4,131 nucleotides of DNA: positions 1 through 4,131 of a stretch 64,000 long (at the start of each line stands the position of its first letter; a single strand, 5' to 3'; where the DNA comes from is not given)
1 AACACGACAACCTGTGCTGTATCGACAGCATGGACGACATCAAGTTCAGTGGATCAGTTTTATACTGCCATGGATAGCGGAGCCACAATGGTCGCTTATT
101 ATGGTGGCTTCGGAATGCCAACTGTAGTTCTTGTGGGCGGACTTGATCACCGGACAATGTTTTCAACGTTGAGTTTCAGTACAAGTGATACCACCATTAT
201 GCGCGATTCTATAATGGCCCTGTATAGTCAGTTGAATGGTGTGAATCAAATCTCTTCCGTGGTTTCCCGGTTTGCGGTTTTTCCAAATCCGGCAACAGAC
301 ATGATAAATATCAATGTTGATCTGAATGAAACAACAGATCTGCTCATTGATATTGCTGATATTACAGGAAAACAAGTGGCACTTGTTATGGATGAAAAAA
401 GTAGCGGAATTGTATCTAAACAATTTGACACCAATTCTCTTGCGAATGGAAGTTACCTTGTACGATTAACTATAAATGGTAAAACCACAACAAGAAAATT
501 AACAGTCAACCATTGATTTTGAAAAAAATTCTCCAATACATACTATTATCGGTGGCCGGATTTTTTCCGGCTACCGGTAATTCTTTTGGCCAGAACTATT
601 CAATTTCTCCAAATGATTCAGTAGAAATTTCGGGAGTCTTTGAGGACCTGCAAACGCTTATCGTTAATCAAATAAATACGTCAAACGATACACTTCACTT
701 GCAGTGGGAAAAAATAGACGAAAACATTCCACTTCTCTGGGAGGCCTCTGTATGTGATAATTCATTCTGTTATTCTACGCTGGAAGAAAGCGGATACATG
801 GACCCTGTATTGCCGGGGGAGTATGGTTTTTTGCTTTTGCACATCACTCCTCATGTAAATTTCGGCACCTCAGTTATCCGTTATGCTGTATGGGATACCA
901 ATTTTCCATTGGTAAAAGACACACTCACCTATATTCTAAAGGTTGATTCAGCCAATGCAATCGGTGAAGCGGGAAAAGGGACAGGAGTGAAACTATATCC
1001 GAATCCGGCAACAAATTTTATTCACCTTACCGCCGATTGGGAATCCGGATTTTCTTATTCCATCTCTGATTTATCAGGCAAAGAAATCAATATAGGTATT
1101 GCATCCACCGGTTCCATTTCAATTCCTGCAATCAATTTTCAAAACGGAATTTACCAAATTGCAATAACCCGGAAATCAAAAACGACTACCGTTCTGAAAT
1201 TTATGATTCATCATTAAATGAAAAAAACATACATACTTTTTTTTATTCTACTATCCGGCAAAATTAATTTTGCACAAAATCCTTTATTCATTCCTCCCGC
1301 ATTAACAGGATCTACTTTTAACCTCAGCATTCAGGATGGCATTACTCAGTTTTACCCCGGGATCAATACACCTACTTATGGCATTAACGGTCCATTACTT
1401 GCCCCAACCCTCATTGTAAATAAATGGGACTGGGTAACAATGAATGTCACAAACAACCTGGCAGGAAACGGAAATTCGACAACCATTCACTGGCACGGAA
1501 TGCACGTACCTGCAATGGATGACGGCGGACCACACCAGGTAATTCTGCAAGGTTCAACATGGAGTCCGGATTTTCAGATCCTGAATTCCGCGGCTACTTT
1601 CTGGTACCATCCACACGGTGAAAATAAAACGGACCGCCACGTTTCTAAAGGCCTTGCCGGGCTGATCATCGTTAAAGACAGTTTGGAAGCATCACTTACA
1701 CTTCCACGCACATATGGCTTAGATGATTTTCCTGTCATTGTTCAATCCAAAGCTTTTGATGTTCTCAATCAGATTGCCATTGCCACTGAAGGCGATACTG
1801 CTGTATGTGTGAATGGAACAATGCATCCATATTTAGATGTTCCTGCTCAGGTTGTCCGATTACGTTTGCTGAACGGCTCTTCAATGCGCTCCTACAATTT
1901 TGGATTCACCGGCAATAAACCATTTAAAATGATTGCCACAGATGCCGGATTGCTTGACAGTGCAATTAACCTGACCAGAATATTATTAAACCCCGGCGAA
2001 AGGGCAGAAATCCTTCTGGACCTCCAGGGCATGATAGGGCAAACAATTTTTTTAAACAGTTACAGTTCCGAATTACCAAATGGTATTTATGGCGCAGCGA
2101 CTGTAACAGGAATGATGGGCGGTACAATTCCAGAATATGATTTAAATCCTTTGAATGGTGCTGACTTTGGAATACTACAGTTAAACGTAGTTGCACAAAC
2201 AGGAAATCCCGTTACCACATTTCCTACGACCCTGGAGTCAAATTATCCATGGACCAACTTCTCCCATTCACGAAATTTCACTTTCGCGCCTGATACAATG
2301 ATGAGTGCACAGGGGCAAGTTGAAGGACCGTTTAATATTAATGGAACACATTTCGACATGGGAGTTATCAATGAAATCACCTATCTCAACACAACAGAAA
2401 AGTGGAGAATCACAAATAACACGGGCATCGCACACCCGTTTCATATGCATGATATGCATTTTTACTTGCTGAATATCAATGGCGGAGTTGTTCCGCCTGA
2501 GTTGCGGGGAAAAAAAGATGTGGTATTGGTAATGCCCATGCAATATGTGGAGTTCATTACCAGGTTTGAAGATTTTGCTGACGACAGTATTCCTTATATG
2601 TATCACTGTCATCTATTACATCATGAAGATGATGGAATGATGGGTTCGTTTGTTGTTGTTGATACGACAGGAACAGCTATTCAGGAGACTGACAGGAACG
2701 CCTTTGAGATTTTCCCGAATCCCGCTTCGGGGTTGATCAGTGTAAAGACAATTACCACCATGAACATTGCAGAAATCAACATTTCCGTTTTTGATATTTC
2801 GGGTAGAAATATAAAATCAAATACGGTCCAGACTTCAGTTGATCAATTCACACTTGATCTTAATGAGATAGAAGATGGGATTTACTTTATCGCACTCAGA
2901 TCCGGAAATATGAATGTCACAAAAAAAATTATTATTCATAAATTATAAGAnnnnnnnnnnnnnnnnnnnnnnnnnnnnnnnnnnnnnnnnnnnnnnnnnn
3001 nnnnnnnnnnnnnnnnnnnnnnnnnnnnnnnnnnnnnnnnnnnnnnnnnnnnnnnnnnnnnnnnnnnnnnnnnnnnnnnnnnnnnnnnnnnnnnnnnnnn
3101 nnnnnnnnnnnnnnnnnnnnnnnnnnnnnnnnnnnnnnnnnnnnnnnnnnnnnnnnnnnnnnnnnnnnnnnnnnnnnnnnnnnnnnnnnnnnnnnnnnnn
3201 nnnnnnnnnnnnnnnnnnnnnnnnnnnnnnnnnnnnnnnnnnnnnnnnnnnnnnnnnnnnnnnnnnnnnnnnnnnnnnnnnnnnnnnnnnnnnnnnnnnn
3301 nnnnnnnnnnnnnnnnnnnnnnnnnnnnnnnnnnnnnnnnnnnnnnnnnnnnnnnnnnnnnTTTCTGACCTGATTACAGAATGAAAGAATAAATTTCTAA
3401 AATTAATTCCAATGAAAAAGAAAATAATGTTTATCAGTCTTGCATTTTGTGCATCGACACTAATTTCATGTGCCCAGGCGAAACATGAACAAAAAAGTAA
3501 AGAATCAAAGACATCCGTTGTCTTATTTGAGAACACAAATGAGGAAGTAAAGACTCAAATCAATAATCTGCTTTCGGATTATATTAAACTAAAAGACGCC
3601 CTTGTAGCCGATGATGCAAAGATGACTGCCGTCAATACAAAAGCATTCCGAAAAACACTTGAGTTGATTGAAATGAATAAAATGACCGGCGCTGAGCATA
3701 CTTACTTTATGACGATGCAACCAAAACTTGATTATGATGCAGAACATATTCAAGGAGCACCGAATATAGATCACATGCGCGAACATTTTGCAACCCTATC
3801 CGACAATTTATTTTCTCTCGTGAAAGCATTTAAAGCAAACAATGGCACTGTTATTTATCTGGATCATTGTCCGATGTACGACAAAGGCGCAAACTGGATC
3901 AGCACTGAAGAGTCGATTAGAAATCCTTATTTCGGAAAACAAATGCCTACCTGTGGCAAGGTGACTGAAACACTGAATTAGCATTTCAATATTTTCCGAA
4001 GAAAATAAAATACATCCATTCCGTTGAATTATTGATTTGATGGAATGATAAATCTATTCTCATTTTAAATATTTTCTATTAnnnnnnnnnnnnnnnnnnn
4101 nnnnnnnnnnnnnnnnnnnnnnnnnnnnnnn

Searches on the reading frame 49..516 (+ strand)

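Call 42: search_protein_families(library=pfam, proteins=[window:49-516:+], max_evalue=0.01)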
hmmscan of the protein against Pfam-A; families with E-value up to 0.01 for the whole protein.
window:49-516:+ (155 aa): 1 family
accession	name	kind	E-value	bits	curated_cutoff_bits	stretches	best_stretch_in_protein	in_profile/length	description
PF18962.6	Por_Secre_tail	-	8.8e-16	58.4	27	1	77-153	1-75/75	Secretion system C-terminal sorting domain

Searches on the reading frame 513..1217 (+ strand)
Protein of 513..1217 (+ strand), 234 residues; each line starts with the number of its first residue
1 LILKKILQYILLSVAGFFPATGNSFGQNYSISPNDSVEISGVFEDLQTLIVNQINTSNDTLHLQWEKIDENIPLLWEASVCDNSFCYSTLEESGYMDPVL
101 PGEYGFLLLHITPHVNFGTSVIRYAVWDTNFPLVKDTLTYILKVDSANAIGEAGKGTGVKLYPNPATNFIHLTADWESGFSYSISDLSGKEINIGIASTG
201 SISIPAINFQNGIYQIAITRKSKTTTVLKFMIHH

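Call 42: search_protein_families(library=pfam, proteins=[window:513-1217:+], max_evalue=0.01)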
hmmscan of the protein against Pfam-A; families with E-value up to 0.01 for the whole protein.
window:513-1217:+ (234 aa): 1 family
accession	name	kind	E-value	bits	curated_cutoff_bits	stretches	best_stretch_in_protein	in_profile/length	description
PF18962.6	Por_Secre_tail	-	3.2e-09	37.4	27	1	161-232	1-75/75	Secretion system C-terminal sorting domain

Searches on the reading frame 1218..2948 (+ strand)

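Call 42: search_protein_families(library=pfam, proteins=[window:1218-2948:+], max_evalue=0.01)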
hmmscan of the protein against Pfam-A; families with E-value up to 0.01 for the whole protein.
window:1218-2948:+ (576 aa): 4 families
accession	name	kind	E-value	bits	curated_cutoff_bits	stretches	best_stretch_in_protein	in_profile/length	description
PF07732.21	Cu-oxidase_3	-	6.8e-28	97.6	21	1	48-155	12-117/119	Multicopper oxidase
PF07731.20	Cu-oxidase_2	-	1.3e-19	70.8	20.4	1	359-482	7-135/137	Multicopper oxidase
PF18962.6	Por_Secre_tail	-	1.8e-15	57.4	27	1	498-573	1-75/75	Secretion system C-terminal sorting domain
PF00394.28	Cu-oxidase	-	0.001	19.7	21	1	209-271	64-124/157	Multicopper oxidase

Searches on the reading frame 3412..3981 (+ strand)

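Call 6: search_protein_families(library=ncbifam, proteins=[window:3412-3981:+], max_evalue=0.001)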
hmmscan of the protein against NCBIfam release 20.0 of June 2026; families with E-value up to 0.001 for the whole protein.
window:3412-3981:+ (189 aa): 4 families
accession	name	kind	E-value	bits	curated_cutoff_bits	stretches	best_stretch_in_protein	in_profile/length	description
NF047615.1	LIC13259_LIC11441_fam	subfamily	2.2e-08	34.7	100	1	41-182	18-144/144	LIC13259/LIC11441 family protein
NF045961.1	MAG5150_fam_LP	equivalog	2.6e-05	23.8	80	1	1-85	1-83/331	MAG5150 family histidine triad lipoprotein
NF047861.1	LIC13259ECMBind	equivalog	3.5e-05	23.8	250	1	103-183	68-141/143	LIC13259 family plasminogen/vitronectin/complement-binding protein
TIGR04313.1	aro_clust_Mycop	subfamily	0.00014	21.7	40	1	2-59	4-72/296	aromatic motif membrane protein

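Call 42: search_protein_families(library=pfam, proteins=[window:3412-3981:+], max_evalue=0.01)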
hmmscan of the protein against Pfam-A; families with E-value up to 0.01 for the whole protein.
window:3412-3981:+ (189 aa): 1 family
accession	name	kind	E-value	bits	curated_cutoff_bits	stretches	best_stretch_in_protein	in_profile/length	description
PF11827.13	DUF3347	-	2.6e-23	83.1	25.5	1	54-144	2-92/93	Protein of unknown function (DUF3347)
